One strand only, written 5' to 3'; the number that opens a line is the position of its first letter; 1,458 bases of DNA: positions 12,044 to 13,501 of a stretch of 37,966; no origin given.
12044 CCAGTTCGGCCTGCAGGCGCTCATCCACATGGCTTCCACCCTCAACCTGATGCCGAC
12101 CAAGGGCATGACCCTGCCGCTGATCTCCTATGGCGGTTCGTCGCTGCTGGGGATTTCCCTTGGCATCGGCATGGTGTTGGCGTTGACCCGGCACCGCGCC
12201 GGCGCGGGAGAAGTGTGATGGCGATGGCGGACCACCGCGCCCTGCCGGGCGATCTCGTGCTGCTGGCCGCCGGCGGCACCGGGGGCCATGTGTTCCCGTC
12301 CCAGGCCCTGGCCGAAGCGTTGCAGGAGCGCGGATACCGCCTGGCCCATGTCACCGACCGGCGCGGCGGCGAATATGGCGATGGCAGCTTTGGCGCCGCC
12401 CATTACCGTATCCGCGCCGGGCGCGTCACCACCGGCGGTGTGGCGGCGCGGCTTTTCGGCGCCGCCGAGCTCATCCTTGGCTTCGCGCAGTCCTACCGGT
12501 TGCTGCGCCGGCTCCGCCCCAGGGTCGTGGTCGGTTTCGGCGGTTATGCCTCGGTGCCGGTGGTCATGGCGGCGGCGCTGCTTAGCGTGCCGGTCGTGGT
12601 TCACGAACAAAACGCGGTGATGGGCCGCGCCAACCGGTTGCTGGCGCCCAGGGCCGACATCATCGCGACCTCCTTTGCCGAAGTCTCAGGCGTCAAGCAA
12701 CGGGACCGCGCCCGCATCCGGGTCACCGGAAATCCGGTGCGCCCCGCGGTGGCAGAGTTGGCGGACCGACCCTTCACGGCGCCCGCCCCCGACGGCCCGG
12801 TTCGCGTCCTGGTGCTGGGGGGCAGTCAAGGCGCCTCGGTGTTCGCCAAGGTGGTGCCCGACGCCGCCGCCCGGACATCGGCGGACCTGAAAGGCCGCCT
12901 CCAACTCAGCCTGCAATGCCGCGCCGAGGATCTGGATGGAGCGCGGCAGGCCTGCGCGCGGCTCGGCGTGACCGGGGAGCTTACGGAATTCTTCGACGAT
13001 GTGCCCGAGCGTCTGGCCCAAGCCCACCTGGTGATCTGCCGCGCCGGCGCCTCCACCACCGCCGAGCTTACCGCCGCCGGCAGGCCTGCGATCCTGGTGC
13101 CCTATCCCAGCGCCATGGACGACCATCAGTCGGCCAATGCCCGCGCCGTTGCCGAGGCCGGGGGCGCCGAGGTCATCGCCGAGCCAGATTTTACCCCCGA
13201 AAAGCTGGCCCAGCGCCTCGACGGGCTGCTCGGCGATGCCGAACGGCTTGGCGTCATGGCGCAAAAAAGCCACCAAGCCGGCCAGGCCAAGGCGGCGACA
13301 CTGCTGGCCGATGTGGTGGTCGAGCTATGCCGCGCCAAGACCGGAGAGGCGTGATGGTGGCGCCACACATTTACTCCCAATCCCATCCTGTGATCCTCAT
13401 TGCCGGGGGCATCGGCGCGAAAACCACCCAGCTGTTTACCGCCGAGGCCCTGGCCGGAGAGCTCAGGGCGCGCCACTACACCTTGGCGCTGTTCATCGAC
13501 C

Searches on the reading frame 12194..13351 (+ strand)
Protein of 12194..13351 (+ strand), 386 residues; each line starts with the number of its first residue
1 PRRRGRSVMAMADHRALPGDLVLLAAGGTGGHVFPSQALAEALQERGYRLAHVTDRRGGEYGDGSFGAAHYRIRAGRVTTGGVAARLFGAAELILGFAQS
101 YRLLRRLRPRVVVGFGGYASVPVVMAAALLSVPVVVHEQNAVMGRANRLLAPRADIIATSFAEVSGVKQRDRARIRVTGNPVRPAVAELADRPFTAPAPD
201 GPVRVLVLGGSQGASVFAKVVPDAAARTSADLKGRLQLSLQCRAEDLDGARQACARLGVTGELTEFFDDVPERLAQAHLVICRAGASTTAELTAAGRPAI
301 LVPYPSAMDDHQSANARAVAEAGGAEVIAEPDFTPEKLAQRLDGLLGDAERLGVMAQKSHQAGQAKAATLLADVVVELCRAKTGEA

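Call 4: search_protein_families(library=pfam, proteins=[window:12194-13351:+], max_evalue=0.01)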
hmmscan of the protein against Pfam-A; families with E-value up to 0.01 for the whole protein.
window:12194-13351:+ (386 aa): 4 families
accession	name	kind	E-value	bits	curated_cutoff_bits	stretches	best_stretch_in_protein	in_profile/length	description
PF04101.22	Glyco_tran_28_C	-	2.8e-37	128.7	22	1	205-368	2-163/166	Glycosyltransferase family 28 C-terminal domain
PF03033.26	Glyco_transf_28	-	7.5e-30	104.3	26.2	1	22-158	1-138/139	Glycosyltransferase family 28 N-terminal domain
PF13579.12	Glyco_trans_4_4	-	1.7e-06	28.9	29.7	1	37-179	8-146/158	Glycosyl transferase 4-like domain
PF13439.12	Glyco_transf_4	-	0.00011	22.7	28.5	1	38-182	10-166/170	Glycosyltransferase Family 4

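Call 5: search_protein_families(library=ncbifam, proteins=[window:12194-13351:+], max_evalue=0.01)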
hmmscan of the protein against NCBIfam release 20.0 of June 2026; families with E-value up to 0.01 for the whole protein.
window:12194-13351:+ (386 aa): 8 families
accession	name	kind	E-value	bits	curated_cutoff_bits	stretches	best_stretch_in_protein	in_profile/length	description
TIGR01133.1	murG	equivalog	1e-84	284.5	250.25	1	21-374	7-352/353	undecaprenyldiphospho-muramoylpentapeptide beta-N-acetylglucosaminyltransferase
NF009102.0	PRK12446.1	equivalog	9.6e-31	106.9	339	1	22-352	4-329/352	undecaprenyldiphospho-muramoylpentapeptide beta-N-acetylglucosaminyltransferase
TIGR01426.2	MGT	subfamily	3.5e-09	36.2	260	1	274-373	290-385/393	macrolide family glycosyltransferase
NF041548.1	PssE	equivalog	2.5e-07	30.7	120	1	261-331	43-113/146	PssE/Cps14G family polysaccharide biosynthesis glycosyltransferase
NF046028.1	GluronsyltaseWelK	equivalog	1.7e-05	24.1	400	0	254-329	213-290/319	beta-1,4-glucuronosyltransferase WelK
NF010135.0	PRK13609.1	equivalog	2.5e-05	23.4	500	1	265-383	262-373/388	diglucosyl diacylglycerol synthase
TIGR00661.1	MJ1255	subfamily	0.00073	18.9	195.9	0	268-332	239-301/321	MJ1255/VC2487 family glycosyltransferase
NF041549.1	PssD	equivalog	0.0012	19.1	110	1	26-136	3-107/151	PssD/Cps14F family polysaccharide biosynthesis glycosyltransferase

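Call 12: find_homologous_proteins(query=window:12218-13351:+, max_evalue=1e-10)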
Query window:12218-13351:+ (378 aa): 8000 proteins with E <= 1e-10 among 8000 candidates; the best 120 are listed.
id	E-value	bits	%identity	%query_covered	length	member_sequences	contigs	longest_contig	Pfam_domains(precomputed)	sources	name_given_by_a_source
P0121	2.3e-204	696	90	99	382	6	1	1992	PF04101.23,PF13579.13,PF03033.27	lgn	-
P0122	2.6e-201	686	89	99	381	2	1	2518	PF04101.23,PF06722.19,PF03033.27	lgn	-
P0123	2.6e-201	686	87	100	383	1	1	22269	PF04101.23,PF13579.13,PF03033.27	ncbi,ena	-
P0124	8.5e-197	671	84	100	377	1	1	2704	PF04101.23,PF13579.13,PF03033.27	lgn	-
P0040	2.5e-118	413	58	95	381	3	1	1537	PF04101.23,PF13579.13,PF03033.27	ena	-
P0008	2.2e-117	410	57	94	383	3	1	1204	PF04101.23,PF13579.13,PF03033.27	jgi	jgi:UDP-N-acetylglucosamine--N-acetylmuramyl-(pentapeptide) pyrophosphoryl-undecaprenol N-acetylgluc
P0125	1.0e-116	408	57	97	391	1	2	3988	PF04101.23,PF13579.13,PF03033.27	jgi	jgi:UDP-N-acetylglucosamine--N-acetylmuramyl-(pentapeptide) pyrophosphoryl-undecaprenol N-acetylgluc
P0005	1.4e-116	408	54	95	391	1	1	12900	PF04101.23,PF13579.13,PF13439.13,PF03033.27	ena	-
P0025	2.5e-116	407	54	95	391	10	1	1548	PF04101.23,PF13579.13,PF03033.27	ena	-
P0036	3.0e-116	406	58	95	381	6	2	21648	PF04101.23,PF13579.13,PF03033.27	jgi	jgi:UDP-N-acetylglucosamine--N-acetylmuramyl-(pentapeptide) pyrophosphoryl-undecaprenol N-acetylgluc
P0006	3.1e-116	406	57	97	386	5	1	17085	PF04101.23,PF13579.13,PF03033.27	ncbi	-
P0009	8.3e-116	405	57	94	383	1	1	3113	PF04101.23,PF13579.13,PF03033.27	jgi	jgi:UDP-N-acetylglucosamine--N-acetylmuramyl-(pentapeptide) pyrophosphoryl-undecaprenol N-acetylgluc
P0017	3.0e-115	403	57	94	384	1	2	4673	PF04101.23,PF13579.13,PF03033.27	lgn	-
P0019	6.3e-115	402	57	96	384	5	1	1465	PF04101.23,PF13579.13,PF03033.27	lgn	-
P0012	6.8e-115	402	55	97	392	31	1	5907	PF04101.23,PF13579.13,PF03033.27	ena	-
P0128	2.5e-111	390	59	88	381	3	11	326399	PF04101.23,PF13579.13,PF13439.13,PF03033.27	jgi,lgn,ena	-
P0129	3.3e-111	390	60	96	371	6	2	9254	PF04101.23,PF03033.27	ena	-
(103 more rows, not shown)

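Call 25: find_encoding_contigs(protein=P0129, flank=6000, max_places=1)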
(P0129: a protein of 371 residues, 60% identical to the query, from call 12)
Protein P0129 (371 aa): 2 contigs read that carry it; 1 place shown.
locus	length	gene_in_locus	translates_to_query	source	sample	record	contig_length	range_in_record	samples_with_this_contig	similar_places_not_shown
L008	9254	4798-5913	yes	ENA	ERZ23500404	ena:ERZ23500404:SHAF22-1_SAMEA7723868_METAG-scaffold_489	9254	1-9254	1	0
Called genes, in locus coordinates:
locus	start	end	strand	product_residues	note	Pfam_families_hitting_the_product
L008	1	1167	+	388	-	?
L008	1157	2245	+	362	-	PF10555:MraY_sig1 (weak), PF00953:Glycos_transf_4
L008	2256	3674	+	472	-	PF08245:Mur_ligase_M, PF02875:Mur_ligase_C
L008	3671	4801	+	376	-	PF01098:FTSW_RODA_SPOVE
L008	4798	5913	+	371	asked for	PF03033:Glyco_transf_28, PF04101:Glyco_tran_28_C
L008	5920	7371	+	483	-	PF01225:Mur_ligase, PF08245:Mur_ligase_M, PF02875:Mur_ligase_C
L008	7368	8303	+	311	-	PF01565:FAD_binding_4, PF02873:MurB_C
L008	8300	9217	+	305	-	PF01820:Dala_Dala_lig_N, PF07478:Dala_Dala_lig_C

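Call 26: find_encoding_contigs(protein=P0128, flank=6000, max_places=1)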
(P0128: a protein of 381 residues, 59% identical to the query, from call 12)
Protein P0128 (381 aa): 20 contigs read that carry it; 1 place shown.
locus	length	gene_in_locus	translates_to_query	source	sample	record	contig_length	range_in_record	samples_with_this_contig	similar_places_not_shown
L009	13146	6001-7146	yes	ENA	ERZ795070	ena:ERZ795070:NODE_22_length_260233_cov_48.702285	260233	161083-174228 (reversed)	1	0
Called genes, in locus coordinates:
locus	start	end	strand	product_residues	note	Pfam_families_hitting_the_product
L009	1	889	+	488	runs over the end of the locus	PF01225:Mur_ligase, PF08245:Mur_ligase_M, PF02875:Mur_ligase_C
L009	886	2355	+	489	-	PF01225:Mur_ligase, PF08245:Mur_ligase_M, PF02875:Mur_ligase_C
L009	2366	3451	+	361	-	PF10555:MraY_sig1 (weak), PF00953:Glycos_transf_4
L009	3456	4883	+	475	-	PF21799:MurD-like_N (weak), PF08245:Mur_ligase_M, PF02875:Mur_ligase_C (weak)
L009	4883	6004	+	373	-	PF01098:FTSW_RODA_SPOVE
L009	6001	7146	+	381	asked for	PF03033:Glyco_transf_28, PF13439:Glyco_transf_4, PF13579:Glyco_trans_4_4 (weak), PF04101:Glyco_tran_28_C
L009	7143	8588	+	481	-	PF01225:Mur_ligase, PF08245:Mur_ligase_M, PF02875:Mur_ligase_C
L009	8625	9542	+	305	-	PF01820:Dala_Dala_lig_N, PF02655:ATP-grasp_3 (weak), PF07478:Dala_Dala_lig_C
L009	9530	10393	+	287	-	PF08478:POTRA_1, PF03799:FtsQ_DivIB_C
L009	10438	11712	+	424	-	PF14450:FtsA (weak), PF02491:SHS2_FTSA, PF06723:MreB_Mbl, PF14450:FtsA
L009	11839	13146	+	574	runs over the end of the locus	PF00091:Tubulin, PF12327:FtsZ_C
